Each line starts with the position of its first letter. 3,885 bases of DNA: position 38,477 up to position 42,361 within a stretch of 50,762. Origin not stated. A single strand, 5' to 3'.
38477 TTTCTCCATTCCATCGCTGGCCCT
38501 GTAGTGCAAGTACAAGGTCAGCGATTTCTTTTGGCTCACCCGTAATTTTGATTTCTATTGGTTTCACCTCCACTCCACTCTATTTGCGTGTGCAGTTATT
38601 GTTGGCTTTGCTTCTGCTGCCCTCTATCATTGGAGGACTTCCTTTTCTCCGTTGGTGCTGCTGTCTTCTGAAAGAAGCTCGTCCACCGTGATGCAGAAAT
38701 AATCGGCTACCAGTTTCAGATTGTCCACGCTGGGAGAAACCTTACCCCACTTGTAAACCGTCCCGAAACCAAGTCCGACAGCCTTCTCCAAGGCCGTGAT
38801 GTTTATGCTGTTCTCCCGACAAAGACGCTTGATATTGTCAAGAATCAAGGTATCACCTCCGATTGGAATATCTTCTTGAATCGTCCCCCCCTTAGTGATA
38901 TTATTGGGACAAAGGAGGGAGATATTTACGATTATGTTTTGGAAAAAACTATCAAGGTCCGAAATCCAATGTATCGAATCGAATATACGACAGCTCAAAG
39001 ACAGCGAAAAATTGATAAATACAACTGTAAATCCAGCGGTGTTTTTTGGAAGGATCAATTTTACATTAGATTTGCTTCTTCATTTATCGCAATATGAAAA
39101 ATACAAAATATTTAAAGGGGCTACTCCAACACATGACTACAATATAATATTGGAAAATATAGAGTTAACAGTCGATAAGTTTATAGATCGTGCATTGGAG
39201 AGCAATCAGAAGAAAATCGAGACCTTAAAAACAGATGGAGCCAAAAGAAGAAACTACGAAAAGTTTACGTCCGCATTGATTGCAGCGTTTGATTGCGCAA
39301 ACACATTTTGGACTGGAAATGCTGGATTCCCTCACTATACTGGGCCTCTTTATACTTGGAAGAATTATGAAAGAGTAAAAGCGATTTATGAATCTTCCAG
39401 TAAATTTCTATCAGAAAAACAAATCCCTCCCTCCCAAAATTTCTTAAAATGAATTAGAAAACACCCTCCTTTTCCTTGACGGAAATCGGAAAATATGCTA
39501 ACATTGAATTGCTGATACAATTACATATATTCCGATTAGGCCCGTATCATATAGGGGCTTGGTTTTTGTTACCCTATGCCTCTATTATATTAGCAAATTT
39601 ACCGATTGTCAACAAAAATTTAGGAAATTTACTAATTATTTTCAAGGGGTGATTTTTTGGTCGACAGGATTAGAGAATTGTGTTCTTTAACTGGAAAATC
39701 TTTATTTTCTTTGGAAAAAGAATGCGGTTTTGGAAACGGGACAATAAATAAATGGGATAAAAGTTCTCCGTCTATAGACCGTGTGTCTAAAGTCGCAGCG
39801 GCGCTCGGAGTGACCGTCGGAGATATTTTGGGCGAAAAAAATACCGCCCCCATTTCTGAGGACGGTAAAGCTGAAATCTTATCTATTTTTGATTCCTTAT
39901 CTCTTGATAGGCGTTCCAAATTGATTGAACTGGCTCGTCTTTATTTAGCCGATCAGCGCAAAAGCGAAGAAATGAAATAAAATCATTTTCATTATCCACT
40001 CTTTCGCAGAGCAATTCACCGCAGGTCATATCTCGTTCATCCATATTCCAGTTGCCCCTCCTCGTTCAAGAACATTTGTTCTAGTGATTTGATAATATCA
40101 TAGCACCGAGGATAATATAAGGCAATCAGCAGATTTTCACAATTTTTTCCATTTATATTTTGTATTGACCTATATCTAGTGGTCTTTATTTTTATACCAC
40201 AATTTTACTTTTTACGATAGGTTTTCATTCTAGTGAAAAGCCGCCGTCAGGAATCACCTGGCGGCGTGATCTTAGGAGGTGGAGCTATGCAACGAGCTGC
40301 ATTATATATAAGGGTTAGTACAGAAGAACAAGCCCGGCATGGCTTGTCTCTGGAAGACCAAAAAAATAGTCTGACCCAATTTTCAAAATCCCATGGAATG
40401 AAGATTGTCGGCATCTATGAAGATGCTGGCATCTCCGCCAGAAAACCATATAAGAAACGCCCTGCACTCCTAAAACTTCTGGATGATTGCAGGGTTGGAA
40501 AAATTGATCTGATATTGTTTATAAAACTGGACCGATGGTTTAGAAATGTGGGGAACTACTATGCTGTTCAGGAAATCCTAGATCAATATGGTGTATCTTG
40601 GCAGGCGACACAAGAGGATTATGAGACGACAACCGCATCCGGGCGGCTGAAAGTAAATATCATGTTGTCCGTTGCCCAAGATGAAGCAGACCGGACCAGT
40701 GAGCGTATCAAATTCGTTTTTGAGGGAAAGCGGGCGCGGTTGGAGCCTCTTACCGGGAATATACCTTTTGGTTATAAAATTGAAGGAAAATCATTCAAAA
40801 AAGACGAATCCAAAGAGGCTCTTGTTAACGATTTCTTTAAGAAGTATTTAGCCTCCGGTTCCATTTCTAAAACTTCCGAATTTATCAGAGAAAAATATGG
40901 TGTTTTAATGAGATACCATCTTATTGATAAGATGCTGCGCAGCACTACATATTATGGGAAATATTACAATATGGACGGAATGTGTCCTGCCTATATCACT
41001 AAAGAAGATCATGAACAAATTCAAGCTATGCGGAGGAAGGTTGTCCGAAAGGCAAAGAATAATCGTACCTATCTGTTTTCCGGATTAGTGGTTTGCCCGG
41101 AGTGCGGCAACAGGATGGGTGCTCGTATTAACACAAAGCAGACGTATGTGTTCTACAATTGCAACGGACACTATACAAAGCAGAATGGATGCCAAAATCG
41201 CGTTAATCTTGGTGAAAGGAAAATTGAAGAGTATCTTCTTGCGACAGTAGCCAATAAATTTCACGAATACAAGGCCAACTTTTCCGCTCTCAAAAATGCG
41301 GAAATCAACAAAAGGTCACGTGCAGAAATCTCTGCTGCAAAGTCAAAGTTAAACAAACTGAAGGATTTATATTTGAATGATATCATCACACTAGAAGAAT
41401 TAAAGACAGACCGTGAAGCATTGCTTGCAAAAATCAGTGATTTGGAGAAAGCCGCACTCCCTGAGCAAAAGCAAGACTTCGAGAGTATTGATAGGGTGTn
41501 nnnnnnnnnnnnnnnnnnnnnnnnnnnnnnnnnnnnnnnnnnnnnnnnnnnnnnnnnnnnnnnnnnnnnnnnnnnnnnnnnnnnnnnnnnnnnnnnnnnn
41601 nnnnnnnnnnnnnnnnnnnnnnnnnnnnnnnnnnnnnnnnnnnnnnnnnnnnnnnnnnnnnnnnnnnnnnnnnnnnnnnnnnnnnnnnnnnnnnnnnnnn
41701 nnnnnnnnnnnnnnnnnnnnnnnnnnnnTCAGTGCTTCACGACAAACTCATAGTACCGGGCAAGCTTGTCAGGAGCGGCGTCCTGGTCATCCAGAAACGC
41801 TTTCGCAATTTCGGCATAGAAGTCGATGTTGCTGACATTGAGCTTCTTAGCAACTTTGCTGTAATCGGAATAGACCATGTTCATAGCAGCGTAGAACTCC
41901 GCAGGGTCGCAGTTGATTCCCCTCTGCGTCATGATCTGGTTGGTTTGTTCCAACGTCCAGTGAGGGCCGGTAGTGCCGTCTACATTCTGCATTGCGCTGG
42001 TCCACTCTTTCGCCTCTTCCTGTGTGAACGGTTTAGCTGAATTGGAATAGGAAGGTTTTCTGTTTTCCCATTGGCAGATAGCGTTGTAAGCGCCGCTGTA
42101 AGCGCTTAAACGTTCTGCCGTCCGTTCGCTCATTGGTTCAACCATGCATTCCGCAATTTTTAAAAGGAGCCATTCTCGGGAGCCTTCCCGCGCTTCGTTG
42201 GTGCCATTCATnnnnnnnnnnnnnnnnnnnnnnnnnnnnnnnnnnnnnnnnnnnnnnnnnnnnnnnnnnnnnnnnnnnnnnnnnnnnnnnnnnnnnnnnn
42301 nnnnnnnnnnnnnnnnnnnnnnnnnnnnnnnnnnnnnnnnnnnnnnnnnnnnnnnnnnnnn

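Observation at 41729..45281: Eight-gene cargo cluster between lysis genes and integrase with spore-coat/exosporium-like protein chemistry (candidate novel system)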

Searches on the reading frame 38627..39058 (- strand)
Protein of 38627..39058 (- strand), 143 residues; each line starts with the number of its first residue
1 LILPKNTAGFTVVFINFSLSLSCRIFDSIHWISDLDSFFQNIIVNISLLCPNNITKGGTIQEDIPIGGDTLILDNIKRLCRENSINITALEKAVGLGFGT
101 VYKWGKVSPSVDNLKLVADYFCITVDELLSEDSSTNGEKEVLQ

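Call 100: search_protein_families(library=pfam, proteins=[window:38627-39058:-], max_evalue=0.001)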
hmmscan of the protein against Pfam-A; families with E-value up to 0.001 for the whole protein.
window:38627-39058:- (143 aa): 1 family
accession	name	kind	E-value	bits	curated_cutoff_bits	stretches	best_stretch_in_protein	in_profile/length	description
PF13443.12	HTH_26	-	2e-05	25.2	22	1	75-129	1-58/63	Cro/C1-type HTH DNA-binding domain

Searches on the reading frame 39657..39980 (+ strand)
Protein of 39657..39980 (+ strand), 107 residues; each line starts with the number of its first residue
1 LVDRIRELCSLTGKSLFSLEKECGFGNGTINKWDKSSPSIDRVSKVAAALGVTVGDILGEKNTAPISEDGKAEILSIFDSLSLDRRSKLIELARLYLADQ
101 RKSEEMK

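Call 100: search_protein_families(library=pfam, proteins=[window:39657-39980:+], max_evalue=0.001)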
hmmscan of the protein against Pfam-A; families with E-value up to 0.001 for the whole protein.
window:39657-39980:+ (107 aa): 1 family
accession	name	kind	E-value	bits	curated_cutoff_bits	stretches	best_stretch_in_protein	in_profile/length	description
PF13443.12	HTH_26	-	6.7e-06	26.7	22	1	4-58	1-58/63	Cro/C1-type HTH DNA-binding domain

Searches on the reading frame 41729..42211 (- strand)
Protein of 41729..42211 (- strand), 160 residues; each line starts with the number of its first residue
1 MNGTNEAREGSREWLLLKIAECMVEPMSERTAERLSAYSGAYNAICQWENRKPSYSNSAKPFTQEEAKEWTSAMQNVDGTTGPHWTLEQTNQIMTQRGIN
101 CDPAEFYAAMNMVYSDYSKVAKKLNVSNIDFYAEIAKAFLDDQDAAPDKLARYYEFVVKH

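Call 3: search_protein_families(library=pfam, proteins=[window:41729-42211:-], max_evalue=1)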
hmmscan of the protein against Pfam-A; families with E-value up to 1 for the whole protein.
window:41729-42211:- (160 aa): 1 family
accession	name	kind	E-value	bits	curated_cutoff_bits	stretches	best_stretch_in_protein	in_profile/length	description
PF25223.1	DUF7841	-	2.8e-34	118.2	25.2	1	54-155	7-114/114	Domain of unknown function (DUF7841)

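Call 4: search_protein_families(library=phrogs, proteins=[window:41729-42211:-], max_evalue=0.1)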
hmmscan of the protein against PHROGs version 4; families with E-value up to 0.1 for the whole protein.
window:41729-42211:- (160 aa): 1 family
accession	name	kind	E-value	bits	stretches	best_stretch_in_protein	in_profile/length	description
phrog_25832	-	unknown function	0.075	14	0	100-135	3-38/172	-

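Call 8: search_protein_families(library=ncbifam, proteins=[window:41729-42211:-], max_evalue=1)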
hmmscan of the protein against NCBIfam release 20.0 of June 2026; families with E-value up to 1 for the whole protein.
window:41729-42211:- (160 aa): 0 families

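Call 9: search_protein_families(library=padloc, proteins=[window:41729-42211:-], max_evalue=1)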
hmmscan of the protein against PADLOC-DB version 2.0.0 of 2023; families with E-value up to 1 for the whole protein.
window:41729-42211:- (160 aa): 0 families

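Call 99: search_solved_structures(query=window:41729-42211:-, max_evalue=10)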
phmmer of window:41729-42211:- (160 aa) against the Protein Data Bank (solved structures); distinct sequences matched with E-value up to 10: 1.
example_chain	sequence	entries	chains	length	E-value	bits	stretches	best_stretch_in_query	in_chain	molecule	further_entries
4f7a_A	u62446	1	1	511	1.8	11.8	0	117-154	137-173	Putative uncharacterized protein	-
